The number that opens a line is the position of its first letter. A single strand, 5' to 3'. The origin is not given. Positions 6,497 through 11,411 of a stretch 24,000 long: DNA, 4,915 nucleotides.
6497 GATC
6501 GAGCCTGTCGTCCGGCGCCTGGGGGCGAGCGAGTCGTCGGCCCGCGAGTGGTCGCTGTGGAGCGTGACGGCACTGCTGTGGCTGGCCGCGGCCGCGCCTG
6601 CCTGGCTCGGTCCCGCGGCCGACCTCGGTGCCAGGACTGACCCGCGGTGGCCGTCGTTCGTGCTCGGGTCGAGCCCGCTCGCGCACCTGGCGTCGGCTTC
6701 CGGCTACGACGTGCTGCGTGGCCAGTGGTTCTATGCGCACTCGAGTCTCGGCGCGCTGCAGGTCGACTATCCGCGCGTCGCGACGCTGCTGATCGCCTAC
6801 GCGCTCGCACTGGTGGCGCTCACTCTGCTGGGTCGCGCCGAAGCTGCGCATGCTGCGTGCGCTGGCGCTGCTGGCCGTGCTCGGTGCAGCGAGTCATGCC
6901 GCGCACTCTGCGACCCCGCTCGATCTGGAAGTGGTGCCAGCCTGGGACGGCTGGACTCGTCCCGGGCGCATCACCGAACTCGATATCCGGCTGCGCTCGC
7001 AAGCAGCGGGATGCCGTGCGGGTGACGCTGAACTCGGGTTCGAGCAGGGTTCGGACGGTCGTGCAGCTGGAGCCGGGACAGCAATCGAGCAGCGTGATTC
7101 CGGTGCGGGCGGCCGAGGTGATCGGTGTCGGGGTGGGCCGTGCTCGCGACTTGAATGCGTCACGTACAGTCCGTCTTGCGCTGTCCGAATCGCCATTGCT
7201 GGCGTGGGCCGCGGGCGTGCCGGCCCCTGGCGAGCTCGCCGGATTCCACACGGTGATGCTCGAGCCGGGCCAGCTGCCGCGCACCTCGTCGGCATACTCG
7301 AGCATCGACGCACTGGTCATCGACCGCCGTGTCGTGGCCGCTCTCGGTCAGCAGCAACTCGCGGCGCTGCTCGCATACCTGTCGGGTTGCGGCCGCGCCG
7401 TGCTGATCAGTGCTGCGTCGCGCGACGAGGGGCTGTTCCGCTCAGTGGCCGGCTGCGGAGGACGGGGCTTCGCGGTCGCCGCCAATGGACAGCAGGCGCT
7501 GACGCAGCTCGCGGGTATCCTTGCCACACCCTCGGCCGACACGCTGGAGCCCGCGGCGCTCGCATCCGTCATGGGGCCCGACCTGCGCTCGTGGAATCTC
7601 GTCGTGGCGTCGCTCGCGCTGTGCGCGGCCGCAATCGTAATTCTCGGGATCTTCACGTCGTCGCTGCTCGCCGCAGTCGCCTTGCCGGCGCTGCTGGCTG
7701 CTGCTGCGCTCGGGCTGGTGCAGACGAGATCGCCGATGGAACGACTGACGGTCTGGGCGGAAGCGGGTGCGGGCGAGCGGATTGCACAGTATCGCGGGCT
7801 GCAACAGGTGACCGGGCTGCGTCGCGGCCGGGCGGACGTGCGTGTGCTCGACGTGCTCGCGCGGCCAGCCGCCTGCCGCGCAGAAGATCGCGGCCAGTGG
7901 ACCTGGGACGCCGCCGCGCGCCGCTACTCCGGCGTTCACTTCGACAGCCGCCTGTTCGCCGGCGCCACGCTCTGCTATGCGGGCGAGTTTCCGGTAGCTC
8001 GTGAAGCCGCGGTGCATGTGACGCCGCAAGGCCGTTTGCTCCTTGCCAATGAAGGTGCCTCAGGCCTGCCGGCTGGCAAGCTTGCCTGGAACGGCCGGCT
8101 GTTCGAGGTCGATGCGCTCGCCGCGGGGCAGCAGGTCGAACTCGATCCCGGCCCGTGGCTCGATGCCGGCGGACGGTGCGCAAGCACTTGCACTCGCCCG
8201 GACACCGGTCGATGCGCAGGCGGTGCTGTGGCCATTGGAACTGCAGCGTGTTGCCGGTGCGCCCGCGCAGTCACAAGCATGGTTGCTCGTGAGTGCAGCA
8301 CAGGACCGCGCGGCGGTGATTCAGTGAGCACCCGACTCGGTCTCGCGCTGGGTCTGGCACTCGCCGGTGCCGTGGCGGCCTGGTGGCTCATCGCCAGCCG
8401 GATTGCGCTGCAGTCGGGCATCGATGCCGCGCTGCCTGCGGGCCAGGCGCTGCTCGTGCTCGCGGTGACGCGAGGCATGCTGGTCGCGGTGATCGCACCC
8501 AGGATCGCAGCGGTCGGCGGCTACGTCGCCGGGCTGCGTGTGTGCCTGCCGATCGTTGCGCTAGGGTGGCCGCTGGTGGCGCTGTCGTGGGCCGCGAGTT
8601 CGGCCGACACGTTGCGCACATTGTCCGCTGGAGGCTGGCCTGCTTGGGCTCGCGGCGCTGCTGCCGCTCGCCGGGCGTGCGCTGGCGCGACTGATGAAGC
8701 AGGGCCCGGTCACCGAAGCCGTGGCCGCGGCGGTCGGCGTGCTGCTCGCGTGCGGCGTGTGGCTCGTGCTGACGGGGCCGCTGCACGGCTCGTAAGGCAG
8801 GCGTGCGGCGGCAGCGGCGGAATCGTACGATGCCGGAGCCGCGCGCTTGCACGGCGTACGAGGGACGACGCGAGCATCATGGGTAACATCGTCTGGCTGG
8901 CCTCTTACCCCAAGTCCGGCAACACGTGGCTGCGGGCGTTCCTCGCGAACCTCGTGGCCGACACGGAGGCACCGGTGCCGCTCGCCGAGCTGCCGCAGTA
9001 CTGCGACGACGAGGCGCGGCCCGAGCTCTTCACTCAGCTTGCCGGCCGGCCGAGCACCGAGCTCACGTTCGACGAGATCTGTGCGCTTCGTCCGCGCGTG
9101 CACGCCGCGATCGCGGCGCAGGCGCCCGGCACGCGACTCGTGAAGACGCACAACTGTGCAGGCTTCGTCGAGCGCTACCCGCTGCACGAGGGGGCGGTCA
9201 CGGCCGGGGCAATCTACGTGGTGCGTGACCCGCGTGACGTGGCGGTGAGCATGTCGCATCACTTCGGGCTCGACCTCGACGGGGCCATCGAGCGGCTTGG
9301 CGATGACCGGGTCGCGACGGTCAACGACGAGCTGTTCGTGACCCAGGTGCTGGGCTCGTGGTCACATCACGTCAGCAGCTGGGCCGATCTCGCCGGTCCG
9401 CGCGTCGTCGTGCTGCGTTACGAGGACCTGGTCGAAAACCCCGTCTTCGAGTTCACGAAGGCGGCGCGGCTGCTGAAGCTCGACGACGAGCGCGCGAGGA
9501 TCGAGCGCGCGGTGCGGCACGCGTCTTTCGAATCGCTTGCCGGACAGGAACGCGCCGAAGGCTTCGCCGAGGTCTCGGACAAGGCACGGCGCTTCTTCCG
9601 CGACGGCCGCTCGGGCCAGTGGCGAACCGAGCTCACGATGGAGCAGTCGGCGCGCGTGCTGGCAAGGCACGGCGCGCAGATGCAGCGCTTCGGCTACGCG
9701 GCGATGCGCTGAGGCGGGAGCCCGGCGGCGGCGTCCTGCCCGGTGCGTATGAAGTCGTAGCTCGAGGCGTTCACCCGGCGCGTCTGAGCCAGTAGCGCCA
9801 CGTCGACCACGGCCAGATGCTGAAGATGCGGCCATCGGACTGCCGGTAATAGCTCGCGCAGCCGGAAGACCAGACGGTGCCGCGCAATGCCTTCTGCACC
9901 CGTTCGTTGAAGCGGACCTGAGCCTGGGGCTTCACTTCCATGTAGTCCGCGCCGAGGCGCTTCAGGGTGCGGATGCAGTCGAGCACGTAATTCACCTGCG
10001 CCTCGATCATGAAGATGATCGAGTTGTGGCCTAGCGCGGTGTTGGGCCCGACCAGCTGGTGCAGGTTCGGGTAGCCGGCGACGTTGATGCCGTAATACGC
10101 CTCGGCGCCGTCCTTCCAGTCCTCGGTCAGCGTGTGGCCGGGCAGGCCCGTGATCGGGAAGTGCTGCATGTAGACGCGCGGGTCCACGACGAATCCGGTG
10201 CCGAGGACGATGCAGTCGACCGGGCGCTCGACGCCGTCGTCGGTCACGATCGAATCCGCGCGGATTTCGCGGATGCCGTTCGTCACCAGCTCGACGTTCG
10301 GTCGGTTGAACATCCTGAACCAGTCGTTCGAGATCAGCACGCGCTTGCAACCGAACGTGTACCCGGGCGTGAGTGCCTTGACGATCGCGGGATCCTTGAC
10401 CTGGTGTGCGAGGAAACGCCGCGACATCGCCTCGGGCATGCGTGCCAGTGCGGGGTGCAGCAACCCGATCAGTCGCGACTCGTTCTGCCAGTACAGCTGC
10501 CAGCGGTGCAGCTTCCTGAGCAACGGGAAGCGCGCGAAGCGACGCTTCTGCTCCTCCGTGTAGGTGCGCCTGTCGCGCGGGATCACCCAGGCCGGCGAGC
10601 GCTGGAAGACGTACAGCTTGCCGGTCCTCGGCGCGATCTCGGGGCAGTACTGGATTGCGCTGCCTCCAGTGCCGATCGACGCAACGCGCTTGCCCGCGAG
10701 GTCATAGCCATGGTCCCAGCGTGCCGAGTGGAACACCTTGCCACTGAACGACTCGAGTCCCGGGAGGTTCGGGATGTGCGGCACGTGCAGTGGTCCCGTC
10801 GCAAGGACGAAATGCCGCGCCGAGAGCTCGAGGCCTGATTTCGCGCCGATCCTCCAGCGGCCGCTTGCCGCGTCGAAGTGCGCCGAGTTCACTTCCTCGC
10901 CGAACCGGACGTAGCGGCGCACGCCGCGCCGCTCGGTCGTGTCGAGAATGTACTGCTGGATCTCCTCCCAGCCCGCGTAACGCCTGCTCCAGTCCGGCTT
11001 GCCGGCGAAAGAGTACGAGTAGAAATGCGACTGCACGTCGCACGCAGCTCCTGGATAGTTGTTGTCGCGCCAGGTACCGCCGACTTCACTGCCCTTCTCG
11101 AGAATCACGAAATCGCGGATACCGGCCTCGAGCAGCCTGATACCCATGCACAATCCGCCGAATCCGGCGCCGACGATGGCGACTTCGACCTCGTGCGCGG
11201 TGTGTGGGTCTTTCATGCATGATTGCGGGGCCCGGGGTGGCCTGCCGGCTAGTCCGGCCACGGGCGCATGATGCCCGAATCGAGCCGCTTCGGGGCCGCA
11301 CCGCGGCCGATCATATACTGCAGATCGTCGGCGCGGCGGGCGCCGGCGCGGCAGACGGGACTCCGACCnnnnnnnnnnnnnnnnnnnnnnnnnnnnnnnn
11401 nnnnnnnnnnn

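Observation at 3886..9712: Coupled operon of PgsA-like transferase, aminotransferase, PgpA, unknown membrane proteins and sulfotransferase: candidate pathway for a non-canonical (aminated or sulfated) phospholipid head group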

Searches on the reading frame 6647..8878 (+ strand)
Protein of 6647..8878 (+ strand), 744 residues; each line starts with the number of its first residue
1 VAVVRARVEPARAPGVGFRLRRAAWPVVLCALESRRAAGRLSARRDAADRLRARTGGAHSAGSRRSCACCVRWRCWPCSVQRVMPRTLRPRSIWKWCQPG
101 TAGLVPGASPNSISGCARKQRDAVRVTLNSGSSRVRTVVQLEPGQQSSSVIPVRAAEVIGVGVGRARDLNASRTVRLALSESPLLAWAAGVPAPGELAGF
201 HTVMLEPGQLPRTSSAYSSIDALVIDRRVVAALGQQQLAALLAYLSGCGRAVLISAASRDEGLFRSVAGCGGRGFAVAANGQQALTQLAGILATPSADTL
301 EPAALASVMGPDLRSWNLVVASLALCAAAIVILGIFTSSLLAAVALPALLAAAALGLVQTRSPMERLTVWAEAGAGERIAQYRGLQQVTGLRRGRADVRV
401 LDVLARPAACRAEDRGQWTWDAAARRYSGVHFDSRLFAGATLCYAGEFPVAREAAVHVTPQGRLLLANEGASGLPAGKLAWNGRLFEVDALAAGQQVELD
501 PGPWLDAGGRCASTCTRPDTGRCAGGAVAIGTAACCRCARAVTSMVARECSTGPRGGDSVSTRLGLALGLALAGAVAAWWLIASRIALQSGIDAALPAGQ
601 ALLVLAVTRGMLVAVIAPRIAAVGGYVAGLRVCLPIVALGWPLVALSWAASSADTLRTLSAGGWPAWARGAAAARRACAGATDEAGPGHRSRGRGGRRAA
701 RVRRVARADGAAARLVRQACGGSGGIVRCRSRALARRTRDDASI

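Call 8: search_protein_families(library=ncbifam, proteins=[window:6647-8878:+], max_evalue=0.01)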
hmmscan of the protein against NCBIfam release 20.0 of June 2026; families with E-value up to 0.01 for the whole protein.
window:6647-8878:+ (744 aa): 0 families

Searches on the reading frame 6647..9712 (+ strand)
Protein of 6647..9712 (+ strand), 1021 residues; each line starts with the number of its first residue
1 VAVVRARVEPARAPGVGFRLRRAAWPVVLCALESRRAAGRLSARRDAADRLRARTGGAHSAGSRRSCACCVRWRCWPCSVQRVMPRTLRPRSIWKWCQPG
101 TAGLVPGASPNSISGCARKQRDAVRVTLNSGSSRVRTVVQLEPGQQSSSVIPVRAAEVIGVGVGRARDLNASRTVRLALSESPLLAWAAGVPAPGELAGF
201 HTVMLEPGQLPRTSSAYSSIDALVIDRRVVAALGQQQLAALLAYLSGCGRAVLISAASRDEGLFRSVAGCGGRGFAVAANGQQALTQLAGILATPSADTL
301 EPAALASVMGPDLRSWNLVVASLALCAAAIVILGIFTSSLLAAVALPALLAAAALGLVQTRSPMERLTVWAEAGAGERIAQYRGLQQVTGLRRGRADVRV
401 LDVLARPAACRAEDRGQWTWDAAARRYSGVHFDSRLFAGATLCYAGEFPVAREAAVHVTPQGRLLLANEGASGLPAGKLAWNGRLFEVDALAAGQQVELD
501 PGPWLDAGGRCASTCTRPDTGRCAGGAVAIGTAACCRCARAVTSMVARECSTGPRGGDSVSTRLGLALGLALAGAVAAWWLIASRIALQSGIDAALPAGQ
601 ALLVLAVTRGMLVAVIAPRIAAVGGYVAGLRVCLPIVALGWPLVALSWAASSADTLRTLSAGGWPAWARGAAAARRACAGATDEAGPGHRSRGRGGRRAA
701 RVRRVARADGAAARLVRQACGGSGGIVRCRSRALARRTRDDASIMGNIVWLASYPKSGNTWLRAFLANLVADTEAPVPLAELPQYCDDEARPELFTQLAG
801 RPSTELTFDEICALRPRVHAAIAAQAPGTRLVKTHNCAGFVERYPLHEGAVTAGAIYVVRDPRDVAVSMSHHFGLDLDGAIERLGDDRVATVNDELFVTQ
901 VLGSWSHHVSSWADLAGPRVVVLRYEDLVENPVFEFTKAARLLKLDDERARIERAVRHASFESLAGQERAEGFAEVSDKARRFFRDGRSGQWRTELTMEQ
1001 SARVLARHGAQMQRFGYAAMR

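Call 4: search_protein_families(library=pfam, proteins=[window:6647-9712:+], max_evalue=0.01)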
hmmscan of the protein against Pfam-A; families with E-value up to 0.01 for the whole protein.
window:6647-9712:+ (1021 aa): 2 families
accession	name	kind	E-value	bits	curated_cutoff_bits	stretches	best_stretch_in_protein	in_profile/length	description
PF00685.33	Sulfotransfer_1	-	5.3e-29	101.8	22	1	749-1015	4-254/255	Sulfotransferase domain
PF13469.12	Sulfotransfer_3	-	0.0001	23.1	27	1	755-946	8-213/216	Sulfotransferase family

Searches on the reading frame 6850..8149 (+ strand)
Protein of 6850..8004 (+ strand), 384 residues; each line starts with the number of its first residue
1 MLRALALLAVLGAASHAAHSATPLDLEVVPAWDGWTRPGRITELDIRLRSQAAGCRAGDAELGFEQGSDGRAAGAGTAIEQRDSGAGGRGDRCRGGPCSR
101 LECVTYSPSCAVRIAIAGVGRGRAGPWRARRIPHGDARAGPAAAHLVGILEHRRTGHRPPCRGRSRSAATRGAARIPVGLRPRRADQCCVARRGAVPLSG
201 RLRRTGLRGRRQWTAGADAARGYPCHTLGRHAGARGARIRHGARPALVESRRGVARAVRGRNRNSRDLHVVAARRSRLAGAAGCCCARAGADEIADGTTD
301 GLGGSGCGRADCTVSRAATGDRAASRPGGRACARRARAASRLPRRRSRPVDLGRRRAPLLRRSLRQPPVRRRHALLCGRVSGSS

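Call 4: search_protein_families(library=pfam, proteins=[window:6850-8004:+], max_evalue=0.01)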
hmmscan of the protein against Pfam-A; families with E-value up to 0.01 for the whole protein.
window:6850-8004:+ (384 aa): 0 families

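Call 8: search_protein_families(library=ncbifam, proteins=[window:6850-8004:+], max_evalue=0.01)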
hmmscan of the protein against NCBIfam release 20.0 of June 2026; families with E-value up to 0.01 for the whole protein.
window:6850-8004:+ (384 aa): 0 families

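Call 49: find_related_loci(query=window:7001-8149:+, collection=metagenome_contigs, flank=4000)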
Query window:7001-8149:+ (383 aa) in metagenome_contigs; peptide patterns used: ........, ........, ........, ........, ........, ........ (x = any residue, [..] = any of these).
296 stretches matched a pattern; 4 encode a relative of the query (tblastn E <= 1e-3); 4 distinct loci.
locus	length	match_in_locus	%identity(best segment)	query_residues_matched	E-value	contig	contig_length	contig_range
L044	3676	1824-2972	87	1-383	0e+0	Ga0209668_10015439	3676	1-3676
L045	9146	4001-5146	53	1-382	1e-114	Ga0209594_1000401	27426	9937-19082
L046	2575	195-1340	53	1-382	8e-115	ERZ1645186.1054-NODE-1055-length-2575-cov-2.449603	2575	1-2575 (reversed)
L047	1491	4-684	53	157-383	4e-67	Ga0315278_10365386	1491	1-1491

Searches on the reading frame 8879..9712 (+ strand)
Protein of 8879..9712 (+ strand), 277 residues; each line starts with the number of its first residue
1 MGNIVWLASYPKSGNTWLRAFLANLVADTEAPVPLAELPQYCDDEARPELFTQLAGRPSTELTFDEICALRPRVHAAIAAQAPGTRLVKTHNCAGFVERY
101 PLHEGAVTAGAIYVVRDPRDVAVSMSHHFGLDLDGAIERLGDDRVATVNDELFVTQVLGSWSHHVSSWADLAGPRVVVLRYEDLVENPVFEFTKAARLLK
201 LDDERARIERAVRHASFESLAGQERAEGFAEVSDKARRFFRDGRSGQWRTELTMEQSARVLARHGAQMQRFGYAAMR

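Call 8: search_protein_families(library=ncbifam, proteins=[window:8879-9712:+], max_evalue=0.01)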
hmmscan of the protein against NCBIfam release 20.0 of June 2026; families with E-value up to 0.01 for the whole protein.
window:8879-9712:+ (277 aa): 0 families

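Call 45: search_solved_structures(query=window:8879-9712:+, max_evalue=0.001, show_alignments=1)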
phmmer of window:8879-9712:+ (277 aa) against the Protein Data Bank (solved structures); distinct sequences matched with E-value up to 0.001: 49.
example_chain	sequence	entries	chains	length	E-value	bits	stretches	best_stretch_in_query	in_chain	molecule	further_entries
3qvu_A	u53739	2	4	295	4.3e-14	56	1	81-268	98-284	Sulfotransferase 1A1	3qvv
1z28_A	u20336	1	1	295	5e-14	55.8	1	81-268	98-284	Phenol-sulfating phenol sulfotransferase 1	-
1cjm_A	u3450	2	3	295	6.4e-14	55.4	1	82-268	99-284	PROTEIN (ARYL SULFOTRANSFERASE) | Monoamine-sulfating phenol sulfotransferase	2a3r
4gra_A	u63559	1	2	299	7.3e-14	55.3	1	81-268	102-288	Sulfotransferase 1A1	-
1ls6_A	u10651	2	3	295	9.4e-14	54.9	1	81-268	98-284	aryl sulfotransferase | Sulfotransferase 1A1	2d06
3u3j_A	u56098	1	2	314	1.1e-13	54.7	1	81-268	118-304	Sulfotransferase 1A1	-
3u3k_A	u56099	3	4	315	1.1e-13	54.7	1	81-268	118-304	Sulfotransferase 1A1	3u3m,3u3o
3ckl_A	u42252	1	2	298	1.2e-13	54.6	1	81-269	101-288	Sulfotransferase family cytosolic 1B member 1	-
2z5f_A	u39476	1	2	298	1.3e-13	54.4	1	81-269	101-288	Sulfotransferase family cytosolic 1B member 1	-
3u3r_A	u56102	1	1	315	2.1e-13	53.8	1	81-268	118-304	Sulfotransferase 1A1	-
1z29_A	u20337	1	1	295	2.1e-13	53.7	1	81-268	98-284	Phenol-sulfating phenol sulfotransferase 2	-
3mg9_A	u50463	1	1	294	9.3e-13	51.6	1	87-224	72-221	TEG12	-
3nib_A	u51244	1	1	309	1.1e-12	51.4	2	87-222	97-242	Teg14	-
3mgb_A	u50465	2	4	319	1.3e-12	51.2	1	87-224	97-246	TEG12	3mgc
1g3m_A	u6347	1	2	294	2.9e-12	50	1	86-266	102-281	ESTROGEN SULFOTRANSFERASE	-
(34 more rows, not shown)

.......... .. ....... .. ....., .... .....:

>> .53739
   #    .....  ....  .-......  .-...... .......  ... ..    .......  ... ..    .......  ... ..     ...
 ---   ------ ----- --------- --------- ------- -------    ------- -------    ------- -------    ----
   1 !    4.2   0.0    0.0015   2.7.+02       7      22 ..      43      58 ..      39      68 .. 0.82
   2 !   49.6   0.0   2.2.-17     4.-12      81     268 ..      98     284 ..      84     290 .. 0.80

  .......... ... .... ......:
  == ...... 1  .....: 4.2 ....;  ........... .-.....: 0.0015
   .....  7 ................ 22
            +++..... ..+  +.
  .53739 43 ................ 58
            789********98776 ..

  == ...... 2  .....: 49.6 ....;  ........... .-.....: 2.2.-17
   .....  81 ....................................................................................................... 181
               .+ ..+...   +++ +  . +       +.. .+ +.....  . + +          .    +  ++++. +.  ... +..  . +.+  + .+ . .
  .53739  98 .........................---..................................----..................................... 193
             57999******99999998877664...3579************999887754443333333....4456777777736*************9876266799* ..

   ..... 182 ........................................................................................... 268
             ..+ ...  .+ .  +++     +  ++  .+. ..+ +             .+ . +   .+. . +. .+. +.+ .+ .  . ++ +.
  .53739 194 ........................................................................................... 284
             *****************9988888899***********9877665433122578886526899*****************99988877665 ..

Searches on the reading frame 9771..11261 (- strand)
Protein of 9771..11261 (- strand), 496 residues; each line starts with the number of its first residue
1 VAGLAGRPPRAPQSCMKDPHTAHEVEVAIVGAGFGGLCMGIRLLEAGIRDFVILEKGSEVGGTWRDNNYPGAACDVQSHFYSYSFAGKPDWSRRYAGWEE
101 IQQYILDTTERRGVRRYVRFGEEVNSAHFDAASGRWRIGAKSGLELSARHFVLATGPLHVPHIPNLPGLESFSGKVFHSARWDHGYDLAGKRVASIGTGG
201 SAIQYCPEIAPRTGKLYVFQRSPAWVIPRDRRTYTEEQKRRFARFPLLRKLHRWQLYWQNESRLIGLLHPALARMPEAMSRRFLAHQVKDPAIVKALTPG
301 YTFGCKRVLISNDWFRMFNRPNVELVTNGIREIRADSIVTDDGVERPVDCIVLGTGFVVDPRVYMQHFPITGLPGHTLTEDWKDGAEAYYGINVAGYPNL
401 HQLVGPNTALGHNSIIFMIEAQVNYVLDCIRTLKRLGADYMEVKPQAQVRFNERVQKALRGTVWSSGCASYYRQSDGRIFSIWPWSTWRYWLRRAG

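Call 78: search_protein_families(library=pfam, proteins=[window:9771-11261:-], max_evalue=0.0001)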
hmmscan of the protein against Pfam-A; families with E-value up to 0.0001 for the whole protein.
window:9771-11261:- (496 aa): 5 families
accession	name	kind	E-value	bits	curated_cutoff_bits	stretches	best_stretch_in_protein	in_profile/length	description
PF00743.25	FMO-like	-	5.5e-16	58.6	22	1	26-230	3-223/532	Flavin-binding monooxygenase-like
PF13738.12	Pyr_redox_3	-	1.3e-13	51.3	30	1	29-226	2-200/305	Pyridine nucleotide-disulphide oxidoreductase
PF13450.12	NAD_binding_8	-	5.2e-09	36.7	21.9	1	29-81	1-52/68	NAD(P)-binding Rossmann-like domain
PF07992.20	Pyr_redox_2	-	5e-08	33.1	26.1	1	26-210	2-162/291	Pyridine nucleotide-disulphide oxidoreductase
PF01266.30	DAO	-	2.3e-06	27.8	27.9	0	27-64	2-39/353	FAD dependent oxidoreductase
